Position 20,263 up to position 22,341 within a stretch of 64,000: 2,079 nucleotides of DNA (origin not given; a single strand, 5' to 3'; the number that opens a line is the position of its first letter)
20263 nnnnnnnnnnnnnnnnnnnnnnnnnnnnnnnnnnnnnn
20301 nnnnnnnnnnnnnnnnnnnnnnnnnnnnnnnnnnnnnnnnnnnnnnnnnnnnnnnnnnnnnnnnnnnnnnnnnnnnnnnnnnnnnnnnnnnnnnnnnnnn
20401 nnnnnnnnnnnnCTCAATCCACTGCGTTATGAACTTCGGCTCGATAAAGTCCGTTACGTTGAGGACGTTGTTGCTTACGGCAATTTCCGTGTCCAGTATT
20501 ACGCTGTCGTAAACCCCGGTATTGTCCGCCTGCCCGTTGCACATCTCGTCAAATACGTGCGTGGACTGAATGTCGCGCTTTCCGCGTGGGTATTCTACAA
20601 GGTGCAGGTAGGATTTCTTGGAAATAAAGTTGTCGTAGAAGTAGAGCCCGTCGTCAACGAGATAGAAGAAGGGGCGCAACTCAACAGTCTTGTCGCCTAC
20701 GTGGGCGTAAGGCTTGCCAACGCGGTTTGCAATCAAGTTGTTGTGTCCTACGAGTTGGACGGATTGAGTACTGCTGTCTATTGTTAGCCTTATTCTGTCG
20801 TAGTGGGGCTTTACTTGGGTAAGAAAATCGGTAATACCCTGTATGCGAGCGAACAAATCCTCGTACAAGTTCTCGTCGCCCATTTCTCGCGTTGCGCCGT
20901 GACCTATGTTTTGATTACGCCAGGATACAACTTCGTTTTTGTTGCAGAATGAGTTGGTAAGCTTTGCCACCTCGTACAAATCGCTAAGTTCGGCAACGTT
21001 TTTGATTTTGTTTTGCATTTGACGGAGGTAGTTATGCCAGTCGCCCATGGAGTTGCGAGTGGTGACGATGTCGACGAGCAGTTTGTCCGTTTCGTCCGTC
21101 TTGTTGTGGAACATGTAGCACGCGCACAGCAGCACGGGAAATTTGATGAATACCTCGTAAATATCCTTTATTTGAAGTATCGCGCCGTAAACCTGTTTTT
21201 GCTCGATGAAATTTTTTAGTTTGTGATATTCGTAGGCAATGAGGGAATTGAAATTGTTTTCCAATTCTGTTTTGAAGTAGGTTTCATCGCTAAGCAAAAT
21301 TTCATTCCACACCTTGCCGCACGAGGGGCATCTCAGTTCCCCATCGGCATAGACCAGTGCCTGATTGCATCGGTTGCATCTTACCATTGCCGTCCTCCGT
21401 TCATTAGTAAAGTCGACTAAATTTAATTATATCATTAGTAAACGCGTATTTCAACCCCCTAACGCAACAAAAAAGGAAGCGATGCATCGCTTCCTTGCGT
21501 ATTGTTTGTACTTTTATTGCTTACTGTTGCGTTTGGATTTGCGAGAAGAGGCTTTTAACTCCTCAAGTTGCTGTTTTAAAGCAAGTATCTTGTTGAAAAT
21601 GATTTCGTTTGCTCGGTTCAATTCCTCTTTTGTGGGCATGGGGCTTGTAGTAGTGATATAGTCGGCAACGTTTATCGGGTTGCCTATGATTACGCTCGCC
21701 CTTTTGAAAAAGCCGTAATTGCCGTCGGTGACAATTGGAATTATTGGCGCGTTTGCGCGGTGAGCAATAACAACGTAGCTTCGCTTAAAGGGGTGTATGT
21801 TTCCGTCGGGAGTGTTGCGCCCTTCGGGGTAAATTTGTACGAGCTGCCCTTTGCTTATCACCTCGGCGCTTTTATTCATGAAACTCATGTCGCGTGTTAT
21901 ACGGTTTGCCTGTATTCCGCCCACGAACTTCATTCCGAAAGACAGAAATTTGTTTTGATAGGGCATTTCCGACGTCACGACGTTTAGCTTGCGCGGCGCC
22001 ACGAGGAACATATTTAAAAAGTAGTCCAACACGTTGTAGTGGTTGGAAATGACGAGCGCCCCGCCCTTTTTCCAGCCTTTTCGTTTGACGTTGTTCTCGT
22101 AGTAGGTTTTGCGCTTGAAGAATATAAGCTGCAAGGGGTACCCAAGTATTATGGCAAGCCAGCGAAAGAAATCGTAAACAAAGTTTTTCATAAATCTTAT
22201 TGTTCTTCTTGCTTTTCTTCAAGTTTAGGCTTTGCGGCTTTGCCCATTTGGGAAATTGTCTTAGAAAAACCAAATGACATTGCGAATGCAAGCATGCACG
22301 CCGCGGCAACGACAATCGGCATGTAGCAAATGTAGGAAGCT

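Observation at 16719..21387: Two-gene operon: Zn-ribbon/NACHT-like STAND NTPase with TPR array plus CorA-like two-TM protein, a candidate undescribed defence (abortive-infection) module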

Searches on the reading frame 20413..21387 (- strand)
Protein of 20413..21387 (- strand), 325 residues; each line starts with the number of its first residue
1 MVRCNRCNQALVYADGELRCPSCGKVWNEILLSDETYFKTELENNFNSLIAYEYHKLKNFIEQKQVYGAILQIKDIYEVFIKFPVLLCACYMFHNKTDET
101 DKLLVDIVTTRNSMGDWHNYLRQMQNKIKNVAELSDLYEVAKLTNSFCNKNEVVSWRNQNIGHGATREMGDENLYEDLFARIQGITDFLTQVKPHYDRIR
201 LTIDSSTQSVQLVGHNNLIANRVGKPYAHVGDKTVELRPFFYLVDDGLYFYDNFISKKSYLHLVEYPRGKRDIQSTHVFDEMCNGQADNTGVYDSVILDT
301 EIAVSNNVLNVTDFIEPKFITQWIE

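Call 38: predict_structure(alignment_id=A3)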
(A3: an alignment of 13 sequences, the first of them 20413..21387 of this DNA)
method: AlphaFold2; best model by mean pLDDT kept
length: 325 residues; sequences in the alignment: 13
mean_pLDDT: 80.0   pTM: 0.80
mean pLDDT of the five models: 80.0, 79.2, 79.1, 78.1, 76.7
residues with pLDDT >= 90: 135; 70-90: 112; 50-70: 40; < 50: 38
segments of 3 or more residues with pLDDT < 50: 287-321, 323-325
pLDDT, mean of each block of 10 residues (from residue 1): 87 87 93 94 91 92 89 91 93 77 80 87 94 95 97 87 59 83 97 94 87 78 83 88 75 71 70 74 56 42 45 41 48
secondary structure, 60 per line:
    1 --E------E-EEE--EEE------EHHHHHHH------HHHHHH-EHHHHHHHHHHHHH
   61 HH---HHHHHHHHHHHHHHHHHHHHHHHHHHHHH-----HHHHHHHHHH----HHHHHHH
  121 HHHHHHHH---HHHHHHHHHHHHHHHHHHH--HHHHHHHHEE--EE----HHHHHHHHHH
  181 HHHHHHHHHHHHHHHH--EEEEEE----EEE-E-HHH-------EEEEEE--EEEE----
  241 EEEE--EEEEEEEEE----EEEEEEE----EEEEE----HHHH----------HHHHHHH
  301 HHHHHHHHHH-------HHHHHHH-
elements in order: E12-14 E17-19 H27-33 H40-45 H48-62 H66-94 H100-109 H114-128 H132-150 H153-160 H171-196 E199-204 E209-211 E225-230 E233-236 E241-244 E247-255 E260-266 E271-275 H280-283 H294-310 H318-324

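Call 41: fold_search(model_id=the predicted structure, library=pdb)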
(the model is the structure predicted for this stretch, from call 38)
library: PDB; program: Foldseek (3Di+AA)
matches with E <= 10: 492; with E <= 0.001: 0
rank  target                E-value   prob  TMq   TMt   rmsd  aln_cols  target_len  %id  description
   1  5mdw_7                1.4e-01  0.11  0.15  0.14  23.2       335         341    8  Structure of ArfA(A18T) and RF2 bound to the 70S ribosome (pre-accommodated state) (released 2016-12-14)
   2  5xbj                  1.8e-01  0.07  0.11  0.08  23.4       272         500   13  The structure of the flagellar hook junction protein HAP1 (FlgK) from Campylobacter jejuni (released 2017-12-06)
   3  2wy6_A                2.2e-01  0.08  0.15  0.14  18.7       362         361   10  Clostridium perfringens alpha-toxin strain NCTC8237 mutant T74I (released 2009-11-24)
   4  8f2r_I                2.8e-01  0.08  0.11  0.16  22.2       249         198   12  Human CCC complex (released 2023-05-24)
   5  3na2_B                3.4e-01  0.08  0.08  0.16  13.7       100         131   12  Crystal Structure of Protein of Unknown Function from Mine Drainage Metagenome Leptospirillum rubarum (released 2010-07-28)
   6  1v9d_D                4.0e-01  0.08  0.12  0.13  20.8       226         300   14  Crystal structure of the core FH2 domain of mouse mDia1 (released 2004-03-09)
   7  6ost_7                4.2e-01  0.06  0.14  0.13  23.9       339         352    8  RF2 pre-accommodated state bound Release complex 70S at 24ms (released 2019-06-19)
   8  7jh6_A                4.4e-01  0.16  0.18  0.27  17.8       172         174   12  De novo designed two-domain di-Zn(II) and porphyrin-binding protein (released 2020-12-09)
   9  6atp_B                4.4e-01  0.08  0.13  0.17  15.5       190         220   13  Crystal structure of apo-hGSTA1-1 exhibiting a new conformation of C-terminal helix (released 2018-09-12)
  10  4phq_B                4.9e-01  0.11  0.14  0.16  21.6       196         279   15  ClyA CC6/264 ox (6-303) (released 2014-09-24)
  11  5o32_B                5.4e-01  0.03  0.11  0.05  31.3       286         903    9  The structure of complement complex (released 2017-06-28)
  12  9y02_A                5.7e-01  0.08  0.13  0.17  15.4       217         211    9  QatB-QatC complex in qatABCD anti-phage defense with ATP (released 2025-10-01)
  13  6egc                  6.7e-01  0.16  0.17  0.31  15.9       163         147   10  Single-chain version of 2L4HC2_23 (PDB 5J0K) (released 2019-05-29)
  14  6kcr_C                6.7e-01  0.12  0.18  0.28  11.6       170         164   15  X-ray structure of the MtlR-HPr complex from Escherichia coli (released 2019-10-09)
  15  4iwb_B                6.7e-01  0.11  0.14  0.24  15.7       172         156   11  Novel Fold of FliC/FliS Fusion Protein (released 2013-12-11)
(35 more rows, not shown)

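Call 44: search_protein_families(library=pfam, alignment_id=A3, max_evalue=10)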
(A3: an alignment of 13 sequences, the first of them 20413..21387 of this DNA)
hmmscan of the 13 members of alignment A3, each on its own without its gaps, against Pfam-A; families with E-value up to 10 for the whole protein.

A. member 1, window:20413-21387:- (325 aa): 7 families
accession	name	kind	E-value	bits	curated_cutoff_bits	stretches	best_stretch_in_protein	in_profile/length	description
PF08271.17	Zn_Ribbon_TF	-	0.00071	19.5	29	1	4-40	3-42/43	TFIIB zinc-binding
PF13717.11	Zn_ribbon_4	-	0.013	15.8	30.3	1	16-28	24-36/36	zinc-ribbon domain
PF01155.25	HypA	-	0.083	13.4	28.9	1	2-36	71-105/112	Hydrogenase/urease nickel incorporation, metallochaperone, hypA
PF15739.10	TSNAXIP1_N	-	0.087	13.6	27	1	40-82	14-56/111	Translin-associated factor X-interacting N-terminus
PF03966.22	Trm112p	-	0.14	12.6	22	1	1-24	7-32/40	Trm112p-like protein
PF13248.11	Zn_ribbon_3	-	0.29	11.1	27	1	1-26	2-25/26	zinc-ribbon domain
PF17848.7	Zn_ribbon_ACC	-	0.48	11.1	24.5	0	2-13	2-13/26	Acetyl-CoA carboxylase zinc finger domain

B. families by the number of members that match (of 13 scanned): 34 families (the first 25 are shown)
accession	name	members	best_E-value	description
PF08271.17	Zn_Ribbon_TF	5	0.00071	TFIIB zinc-binding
PF13717.11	Zn_ribbon_4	4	0.013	zinc-ribbon domain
PF07191.17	Zn_ribbon_6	4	0.027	Double zinc ribbon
PF13248.11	Zn_ribbon_3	4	0.064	zinc-ribbon domain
PF08274.17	Zn_Ribbon_YjdM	3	0.00059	PhnA Zinc-Ribbon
PF18734.6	HEPN_AbiU2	3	0.0023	AbiU2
PF01155.25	HypA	3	0.083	Hydrogenase/urease nickel incorporation, metallochaperone, hypA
PF12773.13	DZR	3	0.088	Double zinc ribbon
PF18912.6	DZR_2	2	0.02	Double zinc ribbon domain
PF13920.12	zf-C3HC4_3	2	0.034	Zinc finger, C3HC4 type (RING finger)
PF03966.22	Trm112p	2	0.063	Trm112p-like protein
PF17848.7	Zn_ribbon_ACC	2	0.1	Acetyl-CoA carboxylase zinc finger domain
PF25206.1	DUF7836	2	0.16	Domain of unknown function (DUF7836)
PF03119.21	DNA_ligase_ZBD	2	0.22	NAD-dependent DNA ligase C4 zinc finger domain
PF08792.16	A2L_zn_ribbon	2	2.2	A2L zinc ribbon domain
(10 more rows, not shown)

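Call 88: fold_search(model_id=the predicted structure, library=viral)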
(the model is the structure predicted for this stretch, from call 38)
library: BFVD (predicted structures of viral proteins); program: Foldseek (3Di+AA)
matches with E <= 10: 555; with E <= 0.001: 0
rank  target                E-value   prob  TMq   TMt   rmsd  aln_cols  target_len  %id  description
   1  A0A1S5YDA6            7.9e-02  0.08  0.12  0.07  22.3       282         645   10  DNA helicase [Leptopilina boulardi filamentous virus]
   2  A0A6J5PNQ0            9.7e-02  0.09  0.13  0.14  20.0       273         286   10  Phage head morphogenesis domain containing protein [uncultured Caudovirales phage]
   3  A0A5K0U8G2            2.0e-01  0.04  0.11  0.13  36.5       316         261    9  Uncharacterized protein [Yasminevirus sp. GU-2018]
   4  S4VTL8                2.2e-01  0.08  0.12  0.16  23.7       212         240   14  Uncharacterized protein [Pandoravirus salinus]
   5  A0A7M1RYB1            2.2e-01  0.08  0.11  0.09  22.4       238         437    9  Uncharacterized protein [uncultured phage cr116_1]
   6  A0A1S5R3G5            3.2e-01  0.08  0.11  0.19  15.7       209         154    8  Uncharacterized protein [Pseudomonas phage pf16]
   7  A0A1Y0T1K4            3.2e-01  0.06  0.11  0.14  19.7       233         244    9  Uncharacterized protein [Pseudomonas phage Phabio]
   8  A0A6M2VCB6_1          3.3e-01  0.11  0.16  0.08  21.2       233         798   10  (no name in the UniProt tables at hand)
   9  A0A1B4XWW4            3.5e-01  0.06  0.13  0.06  22.8       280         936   10  DNA ligase 1 [Tenacibaculum phage pT24]
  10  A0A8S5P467            4.1e-01  0.03  0.11  0.08  24.2       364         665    9  Minor capsid protein [Myoviridae sp. ctXVO17]
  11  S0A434                4.3e-01  0.03  0.10  0.11  19.1       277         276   11  Phage minor capsid protein [Cellulophaga phage phi18:2]
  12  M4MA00                4.8e-01  0.66  0.11  0.30   8.6        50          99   12  (no name in the UniProt tables at hand)
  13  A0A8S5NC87            5.0e-01  0.18  0.24  0.35  23.8       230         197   11  Uncharacterized protein [Siphoviridae sp. ctwWa4]
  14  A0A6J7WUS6            5.0e-01  0.06  0.10  0.15  20.1       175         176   10  Uncharacterized protein [uncultured Caudovirales phage]
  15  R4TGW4                5.3e-01  0.28  0.11  0.24  13.9       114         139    9  Uncharacterized protein [Halogranum tailed virus 1]
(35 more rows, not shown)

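Call 89: search_protein_families(library=phrogs, proteins=[window:20413-21387:-], max_evalue=0.1)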
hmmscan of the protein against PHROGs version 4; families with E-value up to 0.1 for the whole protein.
window:20413-21387:- (325 aa): 1 family
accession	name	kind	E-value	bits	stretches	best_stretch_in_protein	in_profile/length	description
phrog_13819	-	DNA, RNA and nucleotide metabolism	0.059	14.4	0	2-25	4-31/62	gpCom control of modification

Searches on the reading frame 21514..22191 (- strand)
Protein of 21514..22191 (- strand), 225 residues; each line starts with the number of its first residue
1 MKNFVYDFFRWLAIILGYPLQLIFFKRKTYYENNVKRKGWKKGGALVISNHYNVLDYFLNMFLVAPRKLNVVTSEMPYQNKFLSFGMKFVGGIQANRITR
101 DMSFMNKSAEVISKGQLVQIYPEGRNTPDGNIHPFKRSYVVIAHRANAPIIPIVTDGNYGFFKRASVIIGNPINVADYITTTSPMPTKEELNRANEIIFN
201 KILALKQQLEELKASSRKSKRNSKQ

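Call 80: find_encoding_contigs(protein=window:21514-22191:-, flank=8000, max_places=6)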
Protein window:21514-22191:- (225 aa): 2 contigs read that carry it; 1 place shown.
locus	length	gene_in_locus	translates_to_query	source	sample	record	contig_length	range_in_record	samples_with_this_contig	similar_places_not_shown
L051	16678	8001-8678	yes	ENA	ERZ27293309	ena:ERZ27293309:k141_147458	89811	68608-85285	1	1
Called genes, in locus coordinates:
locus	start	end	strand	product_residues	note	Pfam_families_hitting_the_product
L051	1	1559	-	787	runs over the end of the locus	PF03477:ATP-cone, PF13597:NRDD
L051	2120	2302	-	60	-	PF12797:Fer4_2 (weak), PF00037:Fer4 (weak), PF12837:Fer4_6 (weak), PF13370:Fer4_13, PF13459:Fer4_15, PF12838:Fer4_7 (weak)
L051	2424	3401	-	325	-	PF12146:Hydrolase_4 (weak)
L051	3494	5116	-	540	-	PF02734:Dak2, PF21645:FakA-like_M, PF13684:FakA-like_C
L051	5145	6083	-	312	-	PF02645:DegV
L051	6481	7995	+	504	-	PF13347:MFS_2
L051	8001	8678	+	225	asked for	PF01553:Acyltransferase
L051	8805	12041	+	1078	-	PF13401:AAA_22 (faint), PF13424:TPR_12 (faint)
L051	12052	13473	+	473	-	-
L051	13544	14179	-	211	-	-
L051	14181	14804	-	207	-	PF00226:DnaJ (faint)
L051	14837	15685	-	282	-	PF18937:DUF5685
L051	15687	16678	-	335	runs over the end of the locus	PF00579:tRNA-synt_1b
